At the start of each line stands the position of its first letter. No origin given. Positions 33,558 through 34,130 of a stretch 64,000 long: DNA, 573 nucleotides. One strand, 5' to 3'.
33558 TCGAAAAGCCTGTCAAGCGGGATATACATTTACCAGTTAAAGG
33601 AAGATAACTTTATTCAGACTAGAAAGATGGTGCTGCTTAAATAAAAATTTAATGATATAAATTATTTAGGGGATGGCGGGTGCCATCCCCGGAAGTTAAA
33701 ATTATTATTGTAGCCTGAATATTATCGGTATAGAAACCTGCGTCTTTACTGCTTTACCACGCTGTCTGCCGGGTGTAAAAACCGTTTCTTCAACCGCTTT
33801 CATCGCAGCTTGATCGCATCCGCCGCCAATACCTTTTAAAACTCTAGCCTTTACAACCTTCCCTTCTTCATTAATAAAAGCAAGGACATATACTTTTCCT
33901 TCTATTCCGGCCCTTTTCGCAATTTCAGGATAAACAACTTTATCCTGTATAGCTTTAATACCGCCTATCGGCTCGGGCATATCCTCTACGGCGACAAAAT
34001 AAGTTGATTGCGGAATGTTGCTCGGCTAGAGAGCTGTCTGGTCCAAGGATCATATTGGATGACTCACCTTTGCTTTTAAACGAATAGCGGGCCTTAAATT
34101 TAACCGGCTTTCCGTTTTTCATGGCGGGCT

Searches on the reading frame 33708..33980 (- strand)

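Call 49: search_protein_families(library=pfam, proteins=[window:33708-33980:-], max_evalue=0.01)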
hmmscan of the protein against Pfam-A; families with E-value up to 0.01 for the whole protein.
window:33708-33980:- (91 aa): 1 family
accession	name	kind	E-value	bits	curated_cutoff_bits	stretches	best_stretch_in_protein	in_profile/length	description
PF03544.19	TonB_C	-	1.1e-18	67.9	24.6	1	15-90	3-79/79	Gram-negative bacterial TonB protein C-terminal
